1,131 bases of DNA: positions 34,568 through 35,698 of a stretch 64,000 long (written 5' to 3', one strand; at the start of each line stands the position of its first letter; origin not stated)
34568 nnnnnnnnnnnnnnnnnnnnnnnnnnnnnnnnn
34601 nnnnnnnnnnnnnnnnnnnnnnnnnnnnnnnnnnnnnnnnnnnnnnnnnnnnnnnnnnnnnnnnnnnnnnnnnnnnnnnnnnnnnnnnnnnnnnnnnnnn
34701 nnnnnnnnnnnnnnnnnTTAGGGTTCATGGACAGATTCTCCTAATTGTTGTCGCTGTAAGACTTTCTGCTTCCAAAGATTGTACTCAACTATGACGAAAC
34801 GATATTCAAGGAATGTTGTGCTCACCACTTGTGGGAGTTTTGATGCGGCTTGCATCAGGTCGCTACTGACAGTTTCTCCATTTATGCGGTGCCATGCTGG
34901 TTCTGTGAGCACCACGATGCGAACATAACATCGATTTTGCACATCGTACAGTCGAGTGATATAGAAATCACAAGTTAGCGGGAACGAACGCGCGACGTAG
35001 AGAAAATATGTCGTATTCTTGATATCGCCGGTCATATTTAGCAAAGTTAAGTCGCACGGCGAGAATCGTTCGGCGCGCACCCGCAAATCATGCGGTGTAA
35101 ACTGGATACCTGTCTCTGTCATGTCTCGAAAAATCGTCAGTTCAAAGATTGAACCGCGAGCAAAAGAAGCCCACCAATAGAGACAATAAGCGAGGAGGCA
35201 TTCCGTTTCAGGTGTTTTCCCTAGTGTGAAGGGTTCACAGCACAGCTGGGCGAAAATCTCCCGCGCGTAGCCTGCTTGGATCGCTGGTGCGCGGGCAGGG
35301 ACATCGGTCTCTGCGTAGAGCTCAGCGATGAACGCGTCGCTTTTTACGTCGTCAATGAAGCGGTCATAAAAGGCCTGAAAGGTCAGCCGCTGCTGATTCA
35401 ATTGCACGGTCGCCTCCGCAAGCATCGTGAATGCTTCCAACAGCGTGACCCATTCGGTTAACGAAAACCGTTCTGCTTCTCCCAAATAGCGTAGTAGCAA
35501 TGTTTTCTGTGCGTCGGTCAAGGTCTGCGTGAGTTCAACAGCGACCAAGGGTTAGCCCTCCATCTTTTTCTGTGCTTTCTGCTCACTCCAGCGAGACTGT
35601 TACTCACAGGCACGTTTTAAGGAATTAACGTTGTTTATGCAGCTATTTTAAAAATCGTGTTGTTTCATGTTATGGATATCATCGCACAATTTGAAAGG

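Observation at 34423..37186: Second CCA-family nucleotidyltransferase in a minus-strand operon with a PD-(D/E)xK-like protein and a coupled 101-aa protein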

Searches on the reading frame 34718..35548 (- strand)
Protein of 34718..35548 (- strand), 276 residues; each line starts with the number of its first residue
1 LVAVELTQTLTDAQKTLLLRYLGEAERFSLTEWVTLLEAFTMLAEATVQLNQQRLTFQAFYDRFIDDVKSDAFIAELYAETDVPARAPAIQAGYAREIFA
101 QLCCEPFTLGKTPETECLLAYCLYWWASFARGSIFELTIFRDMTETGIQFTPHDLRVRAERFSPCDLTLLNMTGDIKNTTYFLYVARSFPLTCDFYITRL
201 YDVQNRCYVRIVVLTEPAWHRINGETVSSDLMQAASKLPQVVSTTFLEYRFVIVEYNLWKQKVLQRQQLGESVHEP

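Call 4: search_protein_families(library=padloc, proteins=[window:34718-35548:-], max_evalue=1)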
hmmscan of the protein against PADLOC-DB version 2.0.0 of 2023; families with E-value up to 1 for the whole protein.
window:34718-35548:- (276 aa): 0 families

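Call 5: search_protein_families(library=ncbifam, proteins=[window:34718-35548:-], max_evalue=1)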
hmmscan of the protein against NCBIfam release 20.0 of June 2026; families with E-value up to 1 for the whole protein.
window:34718-35548:- (276 aa): 0 families

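Call 6: search_protein_families(library=pfam, proteins=[window:34718-35548:-], max_evalue=1)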
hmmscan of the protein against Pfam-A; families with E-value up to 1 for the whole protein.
window:34718-35548:- (276 aa): 0 families

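Call 11: find_homologous_proteins(query=window:34718-35548:-, max_evalue=0.001)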
Query window:34718-35548:- (276 aa): 69 proteins with E <= 0.001 among 645 candidates.
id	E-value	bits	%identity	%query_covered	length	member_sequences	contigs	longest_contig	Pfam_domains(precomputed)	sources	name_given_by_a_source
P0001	1.7e-180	616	100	100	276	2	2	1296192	-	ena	-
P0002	2.8e-123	429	70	100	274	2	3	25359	-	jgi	jgi:hypothetical protein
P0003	3.5e-123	429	70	98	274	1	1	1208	-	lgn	-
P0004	2.3e-120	419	68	98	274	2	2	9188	-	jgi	-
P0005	1.0e-117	411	69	98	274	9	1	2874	-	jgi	-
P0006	3.3e-114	399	66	99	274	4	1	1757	-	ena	-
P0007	2.8e-113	396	66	94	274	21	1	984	-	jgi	-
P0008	8.7e-111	388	63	98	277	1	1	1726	-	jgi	jgi:hypothetical protein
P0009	1.1e-110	388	65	98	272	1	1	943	-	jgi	jgi:hypothetical protein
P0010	2.7e-109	383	63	98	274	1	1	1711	-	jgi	jgi:hypothetical protein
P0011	3.6e-109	383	65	97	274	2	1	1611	-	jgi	jgi:hypothetical protein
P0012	8.7e-108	378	70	89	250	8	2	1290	-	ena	-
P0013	1.7e-107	377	63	98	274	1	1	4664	-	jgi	jgi:hypothetical protein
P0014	5.8e-107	375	67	91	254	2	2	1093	-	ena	-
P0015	4.1e-102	359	60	99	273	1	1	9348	-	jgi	jgi:hypothetical protein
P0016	5.3e-102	359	71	82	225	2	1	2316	-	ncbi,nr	ncbi:MAG: hypothetical protein HY673_10095, partial [Chloroflexi bacterium]|nr:hypothetical protein 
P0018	2.0e-82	295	49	97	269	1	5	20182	-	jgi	-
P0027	3.9e-68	248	45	97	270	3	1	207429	-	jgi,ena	-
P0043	5.2e-61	225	44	95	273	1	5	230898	-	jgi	jgi:hypothetical protein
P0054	4.8e-56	208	41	96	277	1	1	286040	-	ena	-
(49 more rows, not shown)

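Call 13: find_encoding_contigs(protein=P0027, flank=6000, max_places=2)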
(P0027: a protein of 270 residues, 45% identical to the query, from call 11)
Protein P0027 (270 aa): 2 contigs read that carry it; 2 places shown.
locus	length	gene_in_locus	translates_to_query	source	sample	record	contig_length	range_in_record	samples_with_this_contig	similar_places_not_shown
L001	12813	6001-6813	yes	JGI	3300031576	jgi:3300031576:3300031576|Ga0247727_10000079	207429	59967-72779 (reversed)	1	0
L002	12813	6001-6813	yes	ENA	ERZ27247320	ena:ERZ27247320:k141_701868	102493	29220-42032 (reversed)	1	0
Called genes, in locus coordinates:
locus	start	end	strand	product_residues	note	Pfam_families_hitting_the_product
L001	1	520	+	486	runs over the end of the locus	PF13360:PQQ_2 (weak), PF01011:PQQ (faint), PF13360:PQQ_2, PF13570:Beta-prop_ACSF4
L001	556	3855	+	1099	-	PF26549:Tricorn_N, PF07676:PD40 (weak), PF26550:Tricorn_2nd, PF07676:PD40, PF26549:Tricorn_N, PF14684:Tricorn_C1, PF14685:PDZ_Tricorn, PF03572:Peptidase_S41, +1 more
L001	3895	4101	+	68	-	-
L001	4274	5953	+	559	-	-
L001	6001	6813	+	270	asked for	-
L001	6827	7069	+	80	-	-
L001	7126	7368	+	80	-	PF10049:DUF2283 (weak)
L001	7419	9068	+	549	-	PF24521:Ank_KRIT1 (faint), PF12796:Ank_2, PF13637:Ank_4, PF13857:Ank_5, PF00023:Ank (weak), PF13637:Ank_4, PF12796:Ank_2, PF13360:PQQ_2, +1 more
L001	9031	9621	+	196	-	PF01011:PQQ (faint), PF13360:PQQ_2, PF13570:Beta-prop_ACSF4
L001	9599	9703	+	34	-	-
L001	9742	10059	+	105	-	-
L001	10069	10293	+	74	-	PF15731:MqsA_antitoxin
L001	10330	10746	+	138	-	PF08814:XisH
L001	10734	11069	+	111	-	PF08869:XisI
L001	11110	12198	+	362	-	PF00501:AMP-binding (weak)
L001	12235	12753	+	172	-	-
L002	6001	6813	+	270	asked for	-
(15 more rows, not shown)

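Call 14: find_encoding_contigs(protein=P0043, flank=6000, max_places=2)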
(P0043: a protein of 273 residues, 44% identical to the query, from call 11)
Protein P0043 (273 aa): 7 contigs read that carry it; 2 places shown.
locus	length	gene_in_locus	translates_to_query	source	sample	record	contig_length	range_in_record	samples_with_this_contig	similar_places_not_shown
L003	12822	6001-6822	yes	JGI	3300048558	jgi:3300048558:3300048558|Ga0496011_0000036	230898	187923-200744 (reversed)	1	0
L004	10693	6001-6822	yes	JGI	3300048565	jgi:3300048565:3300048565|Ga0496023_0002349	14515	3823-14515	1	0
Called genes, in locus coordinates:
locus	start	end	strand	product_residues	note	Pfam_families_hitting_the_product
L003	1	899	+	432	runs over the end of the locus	PF07586:HXXSHH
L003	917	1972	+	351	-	PF01156:IU_nuc_hydro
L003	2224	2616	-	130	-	-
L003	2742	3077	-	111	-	-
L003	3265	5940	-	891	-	PF12704:MacB_PCD, PF02687:FtsX, PF12704:MacB_PCD, PF02687:FtsX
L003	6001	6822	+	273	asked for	-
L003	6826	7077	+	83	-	-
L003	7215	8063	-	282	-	PF12704:MacB_PCD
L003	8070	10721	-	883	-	PF12704:MacB_PCD, PF02687:FtsX, PF12704:MacB_PCD, PF02687:FtsX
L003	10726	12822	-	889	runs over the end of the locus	PF12704:MacB_PCD, PF02687:FtsX, PF12704:MacB_PCD, PF02687:FtsX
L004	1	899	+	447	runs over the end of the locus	PF07586:HXXSHH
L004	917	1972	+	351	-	PF01156:IU_nuc_hydro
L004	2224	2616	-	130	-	-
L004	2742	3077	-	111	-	-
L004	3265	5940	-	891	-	PF12704:MacB_PCD, PF02687:FtsX, PF12704:MacB_PCD, PF02687:FtsX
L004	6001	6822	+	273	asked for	-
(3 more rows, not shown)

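Call 18: find_encoding_contigs(protein=P0002, flank=6000, max_places=2)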
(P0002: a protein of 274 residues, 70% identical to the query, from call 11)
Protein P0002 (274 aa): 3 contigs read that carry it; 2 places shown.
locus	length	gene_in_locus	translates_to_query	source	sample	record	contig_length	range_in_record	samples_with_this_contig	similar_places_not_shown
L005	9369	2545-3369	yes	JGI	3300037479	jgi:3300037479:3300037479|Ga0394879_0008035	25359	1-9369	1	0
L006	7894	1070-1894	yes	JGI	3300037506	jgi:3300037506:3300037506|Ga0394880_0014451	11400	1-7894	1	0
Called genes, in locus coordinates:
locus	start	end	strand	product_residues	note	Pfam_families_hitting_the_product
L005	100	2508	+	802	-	PF02737:3HCDH_N, PF00725:3HCDH, PF00378:ECH_1, PF16113:ECH_2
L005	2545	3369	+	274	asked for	-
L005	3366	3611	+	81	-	-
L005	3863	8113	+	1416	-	PF25794:SACS, PF01939:NucS_C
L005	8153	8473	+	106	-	PF01555:N6_N4_Mtase (weak)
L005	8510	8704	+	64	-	-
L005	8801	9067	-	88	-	PF03050:DDE_Tnp_IS66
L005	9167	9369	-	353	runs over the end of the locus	PF00126:HTH_1, PF03466:LysR_substrate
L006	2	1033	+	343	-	?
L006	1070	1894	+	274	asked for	-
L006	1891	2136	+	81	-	-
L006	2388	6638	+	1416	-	PF25794:SACS, PF01939:NucS_C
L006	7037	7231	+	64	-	-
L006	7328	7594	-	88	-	PF03050:DDE_Tnp_IS66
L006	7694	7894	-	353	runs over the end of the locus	PF00126:HTH_1, PF03466:LysR_substrate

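Call 19: find_encoding_contigs(protein=P0018, flank=6000, max_places=2)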
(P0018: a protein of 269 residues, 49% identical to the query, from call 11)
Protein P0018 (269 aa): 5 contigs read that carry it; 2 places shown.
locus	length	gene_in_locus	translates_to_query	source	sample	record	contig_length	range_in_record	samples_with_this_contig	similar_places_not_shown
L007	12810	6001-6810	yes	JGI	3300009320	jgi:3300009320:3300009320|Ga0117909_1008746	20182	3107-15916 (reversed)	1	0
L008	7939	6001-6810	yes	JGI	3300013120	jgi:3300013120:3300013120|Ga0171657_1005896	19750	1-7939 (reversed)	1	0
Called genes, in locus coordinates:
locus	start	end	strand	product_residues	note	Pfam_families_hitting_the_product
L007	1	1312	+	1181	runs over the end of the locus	-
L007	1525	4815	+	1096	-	-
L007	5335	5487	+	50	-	PF01261:AP_endonuc_2 (weak)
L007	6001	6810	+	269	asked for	-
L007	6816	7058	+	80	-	-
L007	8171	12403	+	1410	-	-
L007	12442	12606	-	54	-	-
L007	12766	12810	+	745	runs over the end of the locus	PF02449:Glyco_hydro_42 (weak), PF08532:Glyco_hydro_42M (faint)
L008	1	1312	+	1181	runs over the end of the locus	-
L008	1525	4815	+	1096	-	-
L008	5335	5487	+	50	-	PF01261:AP_endonuc_2 (weak)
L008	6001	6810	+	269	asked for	-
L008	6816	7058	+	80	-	-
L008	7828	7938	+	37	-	?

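Call 20: find_encoding_contigs(protein=P0054, flank=6000, max_places=1)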
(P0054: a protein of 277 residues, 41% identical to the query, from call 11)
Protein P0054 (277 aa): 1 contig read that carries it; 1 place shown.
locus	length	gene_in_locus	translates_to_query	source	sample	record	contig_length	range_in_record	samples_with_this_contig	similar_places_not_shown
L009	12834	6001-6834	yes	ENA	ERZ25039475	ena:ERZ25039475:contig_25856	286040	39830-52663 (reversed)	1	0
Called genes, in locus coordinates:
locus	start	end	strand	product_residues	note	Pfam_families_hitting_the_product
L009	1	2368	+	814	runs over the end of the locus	PF08531:Bac_rhamnosid_N (faint), PF21209:Bac_rhamnosid-like_N (faint), PF17389:Bac_rhamnosid6H, PF17390:Bac_rhamnosid_C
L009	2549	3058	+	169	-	-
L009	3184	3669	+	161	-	-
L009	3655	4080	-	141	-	PF24877:ILV_EDD_C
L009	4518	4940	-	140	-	PF00920:ILVD_EDD_N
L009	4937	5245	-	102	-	PF00920:ILVD_EDD_N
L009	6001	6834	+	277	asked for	-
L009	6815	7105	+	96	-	-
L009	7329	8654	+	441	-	PF01408:GFO_IDH_MocA, PF02894:GFO_IDH_MocA_C, PF22725:GFO_IDH_MocA_C3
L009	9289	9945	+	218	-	-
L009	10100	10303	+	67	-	-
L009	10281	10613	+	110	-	PF02452:PemK_toxin (weak)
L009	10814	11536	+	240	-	-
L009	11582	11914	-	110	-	-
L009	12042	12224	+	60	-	-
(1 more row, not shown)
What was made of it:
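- Five metagenomic contexts show the pair among unrelated genes (calls 13, 14, 18-20).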

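Call 21: predict_structure(alignment_id=A1)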
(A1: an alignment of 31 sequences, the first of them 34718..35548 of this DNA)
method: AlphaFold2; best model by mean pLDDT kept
length: 276 residues; sequences in the alignment: 31
mean_pLDDT: 93.2   pTM: 0.90
mean pLDDT of the five models: 93.2, 92.8, 91.9, 90.7, 90.4
residues with pLDDT >= 90: 229; 70-90: 41; 50-70: 3; < 50: 3
segments of 3 or more residues with pLDDT < 50: 274-276
pLDDT, mean of each block of 10 residues (from residue 1): 91 95 87 91 96 96 97 98 97 98 94 97 97 98 98 96 95 95 78 95 92 95 89 92 93 97 92 53
secondary structure, 60 per line:
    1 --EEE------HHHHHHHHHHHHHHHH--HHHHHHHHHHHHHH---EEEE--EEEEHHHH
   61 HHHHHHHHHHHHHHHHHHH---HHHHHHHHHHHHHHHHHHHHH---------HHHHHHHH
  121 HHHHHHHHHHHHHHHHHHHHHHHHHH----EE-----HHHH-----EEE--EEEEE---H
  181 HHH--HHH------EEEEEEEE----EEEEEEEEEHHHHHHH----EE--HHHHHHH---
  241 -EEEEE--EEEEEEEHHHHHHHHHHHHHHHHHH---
elements in order: E3-5 H12-27 H30-43 E47-50 E53-56 H57-79 H83-103 H113-146 H158-161 E167-169 E172-176 H180-183 E195-202 E207-215 H216-222 H231-237 E242-246 E249-255 H256-273
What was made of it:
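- The helix that should follow the (D/E)xK strand is only 4 residues long in the model (call 21), which is atypical.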

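Call 25: fold_search(model_id=the predicted structure, library=pdb)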
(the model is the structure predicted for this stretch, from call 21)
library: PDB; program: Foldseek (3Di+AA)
matches with E <= 10: 321; with E <= 0.001: 0
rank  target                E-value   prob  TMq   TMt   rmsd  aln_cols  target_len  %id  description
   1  7bih_B                3.4e-02  0.21  0.19  0.13  16.4       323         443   12  Crystal structure of RecJ-Cdc45 from Methanothermobacter Thermoautotrophicus in the closed state. (released 2022-07-27)
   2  7bjq_A                7.7e-02  0.20  0.20  0.15  16.3       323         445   13  Crystal structure of RecJCdc45 from Methanothermobacter thermoautotroficus in complex with ssDNA (released 2022-07-27)
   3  7bih_A                1.4e-01  0.09  0.17  0.13  16.7       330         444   13  Crystal structure of RecJ-Cdc45 from Methanothermobacter Thermoautotrophicus in the closed state. (released 2022-07-27)
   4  7bhi_B                2.4e-01  0.18  0.19  0.14   9.7       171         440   13  Crystal structure of RecJ-Cdc45 from Methanothermobacter Thermoautotrophicus (released 2022-07-20)
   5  2jbp_I                3.0e-01  0.69  0.15  0.15   7.2        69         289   12  Protein kinase MK2 in complex with an inhibitor (crystal form-2, co- crystallization) (released 2007-03-20)
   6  2jbp_G                3.1e-01  0.54  0.16  0.15   8.2        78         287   12  Protein kinase MK2 in complex with an inhibitor (crystal form-2, co- crystallization) (released 2007-03-20)
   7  3a2c_C                4.6e-01  0.35  0.16  0.16   9.2        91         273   12  Crystal structure of a pyrazolopyrimidine inhibitor complex bound to MAPKAP Kinase-2 (MK2) (released 2010-05-12)
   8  7bhi_A                5.2e-01  0.13  0.19  0.14   9.7       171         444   13  Crystal structure of RecJ-Cdc45 from Methanothermobacter Thermoautotrophicus (released 2022-07-20)
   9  2jbp_B                6.1e-01  0.38  0.14  0.13   8.6        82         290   12  Protein kinase MK2 in complex with an inhibitor (crystal form-2, co- crystallization) (released 2007-03-20)
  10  3gok_G                6.1e-01  0.35  0.14  0.13   8.7        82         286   11  Binding site mapping of protein ligands (released 2010-03-02)
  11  3gok_A                6.5e-01  0.33  0.14  0.13   8.7        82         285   11  Binding site mapping of protein ligands (released 2010-03-02)
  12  8q5m_C                6.5e-01  0.25  0.24  0.39  11.8       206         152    9  N-terminal domain of restriction endonuclease Eco15I in the absence of DNA. (released 2024-07-17)
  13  4omv_A                6.5e-01  0.10  0.14  0.19  14.9       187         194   12  Crystal Structure of a Putative Macrophage Growth Locus, subunit A From Francisella tularensis SCHU S4 (released 2014-02-05)
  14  3a2c_E                8.5e-01  0.35  0.14  0.14   7.3        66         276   12  Crystal structure of a pyrazolopyrimidine inhibitor complex bound to MAPKAP Kinase-2 (MK2) (released 2010-05-12)
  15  5x4i                  8.5e-01  0.09  0.19  0.14  11.8       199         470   10  Pyrococcus furiosus RecJ (D83A, Mn-soaking) (released 2018-02-14)
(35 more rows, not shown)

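Call 28: search_solved_structures(query=A1, max_evalue=10, show_alignments=2)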
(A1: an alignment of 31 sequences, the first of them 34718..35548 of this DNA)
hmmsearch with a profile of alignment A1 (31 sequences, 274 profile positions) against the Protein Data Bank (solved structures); distinct sequences matched with E-value up to 10: 3.
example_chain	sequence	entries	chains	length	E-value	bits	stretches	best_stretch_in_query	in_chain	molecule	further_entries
7zkq_A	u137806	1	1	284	0.29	13.8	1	173-214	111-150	Complex I intermediate-associated protein 30-domain-containing protein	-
7zkp_A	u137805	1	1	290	0.3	13.8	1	173-214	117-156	CIA30 domain-containing protein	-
9mzf_P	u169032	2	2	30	0.75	12.4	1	54-80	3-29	Peptide 15 | Peptide15: Dual agonist peptide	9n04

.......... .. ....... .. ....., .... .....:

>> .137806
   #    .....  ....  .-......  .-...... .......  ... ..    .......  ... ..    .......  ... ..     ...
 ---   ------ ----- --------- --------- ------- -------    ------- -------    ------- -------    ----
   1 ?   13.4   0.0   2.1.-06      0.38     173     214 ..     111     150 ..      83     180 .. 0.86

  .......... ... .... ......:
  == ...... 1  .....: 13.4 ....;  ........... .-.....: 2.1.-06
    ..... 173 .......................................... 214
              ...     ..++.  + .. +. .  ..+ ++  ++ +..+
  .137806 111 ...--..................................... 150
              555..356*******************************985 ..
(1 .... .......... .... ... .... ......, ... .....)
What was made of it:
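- Tried and rejected: Nothing for the large protein (call 28).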

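Call 29: find_related_loci(query=A1, collection=genome_contigs, flank=10000)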
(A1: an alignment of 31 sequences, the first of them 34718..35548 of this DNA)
Query A1 (276 aa) in genome_contigs; peptide patterns used: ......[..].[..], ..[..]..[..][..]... (x = any residue, [..] = any of these).
87 stretches matched a pattern; 60 encode a relative of the query (tblastn E <= 1e-3); 60 distinct loci.
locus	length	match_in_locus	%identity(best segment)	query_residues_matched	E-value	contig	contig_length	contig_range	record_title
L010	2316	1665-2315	71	9-225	1e-109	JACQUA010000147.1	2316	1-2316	MAG: Chloroflexi bacterium isolate NC_groundwater_1425_Ag_S-0.65um_59_63 S_p65_S5_coassembly_k141_1846897, whole genome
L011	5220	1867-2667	43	2-268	6e-71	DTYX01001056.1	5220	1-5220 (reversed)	MAG TPA_asm: Candidatus Poribacteria bacterium isolate UWMA-0232 k99_636378, whole genome shotgun sequence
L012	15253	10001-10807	43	4-272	2e-68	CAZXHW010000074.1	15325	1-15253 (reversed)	MAG TPA_asm: uncultured Heliomicrobium sp. isolate binchicken_co199_63 genome assembly, contig: NODE_2743_length_15325_c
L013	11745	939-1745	42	4-272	5e-68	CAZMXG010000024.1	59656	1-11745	MAG TPA_asm: uncultured Heliomicrobium sp. isolate SRP173033_co1_351 genome assembly, contig: NODE_658_length_59656_cov_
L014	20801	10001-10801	43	2-268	2e-67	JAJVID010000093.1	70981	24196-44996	MAG: Acidobacteria bacterium isolate Bin_42R c_000000001428, whole genome shotgun sequence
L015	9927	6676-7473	43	2-267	4e-66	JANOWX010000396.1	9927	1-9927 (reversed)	MAG: Acidobacteriota bacterium isolate VAR_35_metabat_317 VAR_35_k141_59663, whole genome shotgun sequence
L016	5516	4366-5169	44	4-275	4e-65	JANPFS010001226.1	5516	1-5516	MAG: Blastocatellia bacterium isolate VAR_78_concoct_101 VAR_78_k141_3124045, whole genome shotgun sequence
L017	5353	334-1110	43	10-268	3e-65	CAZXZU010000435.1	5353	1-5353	MAG TPA_asm: uncultured Heliomicrobium sp. isolate binchicken_co248_361 genome assembly, contig: NODE_27381_length_5353_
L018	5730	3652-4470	38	1-272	5e-61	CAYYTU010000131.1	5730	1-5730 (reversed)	MAG TPA_asm: uncultured Anaerolineales bacterium isolate binchicken_co17_286 genome assembly, contig: NODE_26150_length_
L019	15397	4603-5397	36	4-268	3e-57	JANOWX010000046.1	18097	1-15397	MAG: Acidobacteriota bacterium isolate VAR_35_metabat_317 VAR_35_k141_4064066, whole genome shotgun sequence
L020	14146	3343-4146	39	4-270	3e-57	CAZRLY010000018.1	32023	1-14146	MAG TPA_asm: uncultured bacterium isolate binchicken_co97_140 genome assembly, contig: NODE_5630_length_32023_cov_6.8278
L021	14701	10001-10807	36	2-270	2e-56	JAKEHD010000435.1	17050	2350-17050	MAG: Blastocatellia bacterium isolate PMV_6.28 PMV_6.28.k101_838179, whole genome shotgun sequence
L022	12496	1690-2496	37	3-271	3e-55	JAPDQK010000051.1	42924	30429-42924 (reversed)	MAG: Candidatus Zhuqueibacter pondensis isolate JZ4_201709_bins_45 JZ-4_201709_bins_45_scaffold_51, whole genome shotgun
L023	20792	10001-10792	38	4-267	8e-55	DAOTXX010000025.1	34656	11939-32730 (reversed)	MAG TPA_asm: Thermoflexales bacterium isolate H21_290 k133_1842851, whole genome shotgun sequence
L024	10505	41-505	57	114-268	1e-54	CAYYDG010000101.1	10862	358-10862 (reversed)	MAG TPA_asm: uncultured Heliomicrobium sp. isolate binchicken_co276_100 genome assembly, contig: NODE_5151_length_10862_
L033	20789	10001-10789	40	9-272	2e-50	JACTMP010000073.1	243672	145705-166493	MAG: Chloroflexota bacterium isolate BJ8 scaffold_65, whole genome shotgun sequence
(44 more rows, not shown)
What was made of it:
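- The closest relatives of the window protein (70-71% identity) are in Chloroflexi, while the other Poribacteria copies are 36-43% identical (calls 11, 29). The closest relatives lie in another phylum (calls 11, 29).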

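Call 30: search_protein_families(library=pfam, alignment_id=A1, max_evalue=10)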
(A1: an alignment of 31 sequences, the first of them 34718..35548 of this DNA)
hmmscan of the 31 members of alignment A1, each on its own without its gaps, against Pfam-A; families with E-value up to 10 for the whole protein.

A. member 1, window:34718-35548:- (276 aa): 0 families

B. families by the number of members that match (of 31 scanned): 12 families
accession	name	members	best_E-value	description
PF17918.6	TetR_C_15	1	0.023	Tetracyclin repressor-like, C-terminal domain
PF23781.1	Phage_TAC_16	1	0.05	Phage tail assembly chaperone protein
PF13961.12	DUF4219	1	0.089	Domain of unknown function (DUF4219)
PF24965.1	TRS130_4HB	1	0.091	TRS130-like four helical bundle domain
PF15581.11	Imm58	1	0.1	Immunity protein 58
PF18060.6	F_actin_bund_C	1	0.11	F actin bundling C terminal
PF19539.4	DUF6063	1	0.12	Family of unknown function (DUF6063)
PF11443.14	DUF2828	1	0.12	Domain of unknown function (DUF2828)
PF25426.1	AAA_lid_BCS1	1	0.13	Mitochondrial chaperone BCS1-like, ATPase lid domain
PF03645.18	Tctex-1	1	0.15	Tctex-1 family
PF17607.7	DUF5503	1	0.2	Family of unknown function (DUF5503)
PF10097.14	DUF2335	1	0.28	Predicted membrane protein (DUF2335)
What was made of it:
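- No HMM link to nuclease families (call 30).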
